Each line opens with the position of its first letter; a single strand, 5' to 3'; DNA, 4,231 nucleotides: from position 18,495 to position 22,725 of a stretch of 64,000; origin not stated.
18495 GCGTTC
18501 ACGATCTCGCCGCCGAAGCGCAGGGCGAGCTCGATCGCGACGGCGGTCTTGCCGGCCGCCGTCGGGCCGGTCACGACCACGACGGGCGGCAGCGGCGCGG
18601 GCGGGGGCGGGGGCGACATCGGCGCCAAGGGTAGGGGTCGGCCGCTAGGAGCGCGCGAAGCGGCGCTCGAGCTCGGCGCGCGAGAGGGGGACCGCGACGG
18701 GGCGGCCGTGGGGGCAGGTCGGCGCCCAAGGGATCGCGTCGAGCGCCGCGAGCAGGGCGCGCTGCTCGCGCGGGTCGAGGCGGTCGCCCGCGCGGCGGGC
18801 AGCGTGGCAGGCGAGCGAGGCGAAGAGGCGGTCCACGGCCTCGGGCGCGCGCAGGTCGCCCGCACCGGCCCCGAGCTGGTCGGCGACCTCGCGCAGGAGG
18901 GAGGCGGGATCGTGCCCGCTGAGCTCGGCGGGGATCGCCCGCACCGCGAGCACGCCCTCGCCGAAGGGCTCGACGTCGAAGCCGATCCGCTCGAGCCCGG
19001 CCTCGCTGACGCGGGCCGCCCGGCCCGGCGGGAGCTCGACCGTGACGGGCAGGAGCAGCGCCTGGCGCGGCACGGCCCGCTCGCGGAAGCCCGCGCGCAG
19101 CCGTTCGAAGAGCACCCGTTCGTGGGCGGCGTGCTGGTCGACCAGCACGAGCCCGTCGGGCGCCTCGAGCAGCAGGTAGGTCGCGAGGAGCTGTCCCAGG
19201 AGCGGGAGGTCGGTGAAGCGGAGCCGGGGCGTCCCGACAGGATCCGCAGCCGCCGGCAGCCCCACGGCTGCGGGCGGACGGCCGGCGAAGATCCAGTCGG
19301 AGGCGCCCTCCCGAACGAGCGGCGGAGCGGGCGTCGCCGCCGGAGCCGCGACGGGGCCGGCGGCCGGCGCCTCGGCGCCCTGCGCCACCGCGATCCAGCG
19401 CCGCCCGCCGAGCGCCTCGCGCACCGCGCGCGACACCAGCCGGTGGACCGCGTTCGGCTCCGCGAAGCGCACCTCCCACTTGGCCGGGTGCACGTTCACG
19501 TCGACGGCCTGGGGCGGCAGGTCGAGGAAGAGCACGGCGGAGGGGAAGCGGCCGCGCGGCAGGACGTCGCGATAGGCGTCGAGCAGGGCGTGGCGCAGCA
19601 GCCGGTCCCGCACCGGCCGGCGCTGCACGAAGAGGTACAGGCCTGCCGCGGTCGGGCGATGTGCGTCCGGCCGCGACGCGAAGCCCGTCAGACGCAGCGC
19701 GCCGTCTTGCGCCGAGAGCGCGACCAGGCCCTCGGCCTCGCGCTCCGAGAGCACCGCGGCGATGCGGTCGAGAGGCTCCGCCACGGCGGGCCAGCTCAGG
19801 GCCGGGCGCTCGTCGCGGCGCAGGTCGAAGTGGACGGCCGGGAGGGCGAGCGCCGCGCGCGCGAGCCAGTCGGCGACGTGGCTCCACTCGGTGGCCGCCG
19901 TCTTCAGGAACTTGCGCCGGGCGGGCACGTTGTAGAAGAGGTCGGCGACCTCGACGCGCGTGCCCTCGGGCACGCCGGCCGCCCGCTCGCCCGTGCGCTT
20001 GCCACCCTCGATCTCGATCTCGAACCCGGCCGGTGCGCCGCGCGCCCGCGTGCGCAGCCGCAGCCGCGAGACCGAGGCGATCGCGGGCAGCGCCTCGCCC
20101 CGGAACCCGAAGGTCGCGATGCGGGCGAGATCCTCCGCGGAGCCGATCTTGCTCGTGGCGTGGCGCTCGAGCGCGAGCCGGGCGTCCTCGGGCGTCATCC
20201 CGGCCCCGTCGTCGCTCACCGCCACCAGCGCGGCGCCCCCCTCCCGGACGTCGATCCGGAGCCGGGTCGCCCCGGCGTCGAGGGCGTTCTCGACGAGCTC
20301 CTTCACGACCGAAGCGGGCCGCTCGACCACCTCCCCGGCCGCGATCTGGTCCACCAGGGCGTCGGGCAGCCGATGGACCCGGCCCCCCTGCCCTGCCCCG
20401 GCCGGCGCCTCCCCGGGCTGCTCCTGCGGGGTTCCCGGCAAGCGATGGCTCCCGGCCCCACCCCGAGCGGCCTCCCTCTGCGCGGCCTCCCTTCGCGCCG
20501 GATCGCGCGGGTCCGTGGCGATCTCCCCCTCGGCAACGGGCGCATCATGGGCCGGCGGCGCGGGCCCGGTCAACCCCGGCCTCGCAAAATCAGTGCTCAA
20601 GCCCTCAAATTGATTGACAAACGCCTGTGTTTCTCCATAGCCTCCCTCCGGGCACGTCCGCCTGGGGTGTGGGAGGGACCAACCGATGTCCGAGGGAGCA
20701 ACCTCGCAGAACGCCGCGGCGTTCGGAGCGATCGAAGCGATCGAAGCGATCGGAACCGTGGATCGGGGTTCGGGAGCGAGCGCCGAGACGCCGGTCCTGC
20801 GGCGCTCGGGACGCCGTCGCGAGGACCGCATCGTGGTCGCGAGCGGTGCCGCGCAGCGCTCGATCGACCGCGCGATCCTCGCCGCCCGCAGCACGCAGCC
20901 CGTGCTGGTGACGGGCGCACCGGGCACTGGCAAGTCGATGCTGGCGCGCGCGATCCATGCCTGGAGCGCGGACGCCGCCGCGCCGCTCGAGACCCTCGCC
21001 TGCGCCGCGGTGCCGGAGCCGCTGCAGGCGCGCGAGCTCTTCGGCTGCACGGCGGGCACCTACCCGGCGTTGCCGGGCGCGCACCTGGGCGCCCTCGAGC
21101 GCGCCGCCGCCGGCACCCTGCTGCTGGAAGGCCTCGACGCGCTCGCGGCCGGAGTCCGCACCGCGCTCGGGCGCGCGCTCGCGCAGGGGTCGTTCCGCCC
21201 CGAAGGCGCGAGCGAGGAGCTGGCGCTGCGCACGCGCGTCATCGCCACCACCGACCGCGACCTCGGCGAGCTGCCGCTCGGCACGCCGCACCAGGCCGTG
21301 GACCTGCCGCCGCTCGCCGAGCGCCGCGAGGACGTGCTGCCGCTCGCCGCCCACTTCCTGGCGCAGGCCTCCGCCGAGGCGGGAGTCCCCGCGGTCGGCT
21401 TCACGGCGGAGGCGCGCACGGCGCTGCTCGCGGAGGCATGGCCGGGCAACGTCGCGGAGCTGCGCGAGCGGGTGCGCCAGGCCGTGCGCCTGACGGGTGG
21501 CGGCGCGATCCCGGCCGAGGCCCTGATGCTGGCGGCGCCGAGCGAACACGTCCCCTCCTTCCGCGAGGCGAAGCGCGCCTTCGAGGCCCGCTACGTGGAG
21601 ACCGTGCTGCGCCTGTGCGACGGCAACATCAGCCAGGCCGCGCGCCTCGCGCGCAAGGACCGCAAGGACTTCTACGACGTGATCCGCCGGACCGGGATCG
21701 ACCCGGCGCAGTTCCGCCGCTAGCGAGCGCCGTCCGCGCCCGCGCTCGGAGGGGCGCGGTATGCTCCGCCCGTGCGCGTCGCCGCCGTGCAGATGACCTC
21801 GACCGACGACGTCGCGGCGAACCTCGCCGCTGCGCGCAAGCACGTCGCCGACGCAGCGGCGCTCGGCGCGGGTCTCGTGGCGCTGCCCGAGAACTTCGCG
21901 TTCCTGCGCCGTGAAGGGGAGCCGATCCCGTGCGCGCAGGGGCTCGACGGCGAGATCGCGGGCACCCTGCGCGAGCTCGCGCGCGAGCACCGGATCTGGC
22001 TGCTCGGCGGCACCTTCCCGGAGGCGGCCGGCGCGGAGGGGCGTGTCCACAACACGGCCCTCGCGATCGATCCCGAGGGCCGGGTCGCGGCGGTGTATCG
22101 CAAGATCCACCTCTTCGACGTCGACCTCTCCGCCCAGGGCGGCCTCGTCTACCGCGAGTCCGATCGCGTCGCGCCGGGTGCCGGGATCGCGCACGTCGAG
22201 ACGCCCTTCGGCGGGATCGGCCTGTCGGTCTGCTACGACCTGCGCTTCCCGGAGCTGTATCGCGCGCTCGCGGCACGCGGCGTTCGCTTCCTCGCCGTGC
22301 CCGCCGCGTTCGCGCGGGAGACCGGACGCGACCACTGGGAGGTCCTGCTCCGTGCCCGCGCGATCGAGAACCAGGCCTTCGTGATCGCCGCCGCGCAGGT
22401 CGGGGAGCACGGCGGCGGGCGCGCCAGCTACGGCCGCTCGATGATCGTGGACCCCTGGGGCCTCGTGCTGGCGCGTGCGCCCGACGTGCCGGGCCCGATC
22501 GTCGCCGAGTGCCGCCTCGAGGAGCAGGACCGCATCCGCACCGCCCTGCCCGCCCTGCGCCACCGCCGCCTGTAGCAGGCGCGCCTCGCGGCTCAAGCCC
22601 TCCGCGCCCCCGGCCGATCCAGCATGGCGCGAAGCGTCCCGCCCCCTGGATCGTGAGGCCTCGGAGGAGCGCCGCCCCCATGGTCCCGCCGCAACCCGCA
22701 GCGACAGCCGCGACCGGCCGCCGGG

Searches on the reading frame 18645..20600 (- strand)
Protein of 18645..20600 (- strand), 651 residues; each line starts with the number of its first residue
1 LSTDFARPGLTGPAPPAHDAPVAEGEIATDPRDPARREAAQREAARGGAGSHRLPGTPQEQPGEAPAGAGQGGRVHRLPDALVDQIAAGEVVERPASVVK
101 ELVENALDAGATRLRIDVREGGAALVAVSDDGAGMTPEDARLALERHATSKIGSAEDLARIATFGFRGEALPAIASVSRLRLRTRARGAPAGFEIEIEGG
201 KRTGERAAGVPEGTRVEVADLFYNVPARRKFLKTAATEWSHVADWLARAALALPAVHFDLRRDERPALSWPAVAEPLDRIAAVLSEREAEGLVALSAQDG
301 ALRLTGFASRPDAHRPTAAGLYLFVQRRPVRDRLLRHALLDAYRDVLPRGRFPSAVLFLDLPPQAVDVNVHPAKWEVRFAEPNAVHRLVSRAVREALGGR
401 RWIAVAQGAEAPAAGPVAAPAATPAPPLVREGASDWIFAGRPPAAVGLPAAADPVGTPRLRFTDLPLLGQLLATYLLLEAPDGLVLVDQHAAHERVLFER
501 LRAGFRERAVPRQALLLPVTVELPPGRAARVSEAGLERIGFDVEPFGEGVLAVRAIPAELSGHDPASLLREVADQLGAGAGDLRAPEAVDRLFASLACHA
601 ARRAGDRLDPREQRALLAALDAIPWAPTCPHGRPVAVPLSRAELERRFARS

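Call 72: search_protein_families(library=pfam, proteins=[window:18645-20600:-], max_evalue=0.0001)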
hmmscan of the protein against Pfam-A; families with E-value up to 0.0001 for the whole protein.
window:18645-20600:- (651 aa): 4 families
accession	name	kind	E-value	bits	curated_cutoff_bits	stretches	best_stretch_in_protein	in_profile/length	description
PF08676.16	MutL_C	-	1.4e-36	125.7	25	1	468-608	1-142/142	MutL C terminal dimerisation domain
PF01119.25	DNA_mis_repair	-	1.1e-33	115.8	26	1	280-397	1-118/119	DNA mismatch repair protein, C-terminal domain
PF13589.12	HATPase_c_3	-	5.4e-10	39.9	25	1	96-189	4-97/137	Histidine kinase-, DNA gyrase B-, and HSP90-like ATPase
PF02518.31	HATPase_c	-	1.2e-07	32.6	26.4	1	93-149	4-63/111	Histidine kinase-, DNA gyrase B-, and HSP90-like ATPase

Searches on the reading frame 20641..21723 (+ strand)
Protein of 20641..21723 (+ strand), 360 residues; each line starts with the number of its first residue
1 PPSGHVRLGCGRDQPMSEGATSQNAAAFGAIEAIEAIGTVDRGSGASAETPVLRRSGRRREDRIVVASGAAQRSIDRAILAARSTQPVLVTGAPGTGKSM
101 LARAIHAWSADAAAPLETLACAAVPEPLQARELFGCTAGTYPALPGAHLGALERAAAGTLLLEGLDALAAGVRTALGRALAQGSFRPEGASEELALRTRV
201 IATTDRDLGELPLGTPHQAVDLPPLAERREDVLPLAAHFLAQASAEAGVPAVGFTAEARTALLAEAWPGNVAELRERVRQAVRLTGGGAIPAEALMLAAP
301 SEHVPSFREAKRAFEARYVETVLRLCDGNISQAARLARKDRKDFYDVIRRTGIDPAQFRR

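Call 72: search_protein_families(library=pfam, proteins=[window:20641-21723:+], max_evalue=0.0001)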
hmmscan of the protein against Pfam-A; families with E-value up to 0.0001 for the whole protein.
window:20641-21723:+ (360 aa): 3 families
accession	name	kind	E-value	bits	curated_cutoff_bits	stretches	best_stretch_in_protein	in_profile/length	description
PF00158.32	Sigma54_activat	-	1e-27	97.3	20.2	1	65-210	2-147/168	Sigma-54 interaction domain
PF25601.1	AAA_lid_14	-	4.4e-16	58.9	27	1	227-297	2-72/87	AAA+ ATPase lid domain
PF14532.12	Sigma54_activ_2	-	1.2e-07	32.5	25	1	80-210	16-113/138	Sigma-54 interaction domain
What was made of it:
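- On Sigma-54 (-24/-12) promoters: A second sigma-54 activator gene at 20641-21723 (call 72) indicates that the genome uses sigma-54.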

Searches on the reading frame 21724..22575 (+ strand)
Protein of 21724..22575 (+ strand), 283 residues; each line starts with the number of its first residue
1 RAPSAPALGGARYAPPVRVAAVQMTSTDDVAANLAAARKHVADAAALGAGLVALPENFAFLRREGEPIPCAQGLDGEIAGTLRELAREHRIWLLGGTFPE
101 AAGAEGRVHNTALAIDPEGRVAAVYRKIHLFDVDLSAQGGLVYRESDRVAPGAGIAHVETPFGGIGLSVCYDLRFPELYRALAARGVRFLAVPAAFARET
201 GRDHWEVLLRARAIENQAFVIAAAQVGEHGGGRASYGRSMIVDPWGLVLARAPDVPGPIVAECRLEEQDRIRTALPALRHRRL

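Call 72: search_protein_families(library=pfam, proteins=[window:21724-22575:+], max_evalue=0.0001)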
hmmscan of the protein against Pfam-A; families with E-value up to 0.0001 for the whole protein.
window:21724-22575:+ (283 aa): 1 family
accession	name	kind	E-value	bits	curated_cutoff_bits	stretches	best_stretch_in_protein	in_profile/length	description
PF00795.27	CN_hydrolase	-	2e-62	211.3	23.2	1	18-267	1-250/256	Carbon-nitrogen hydrolase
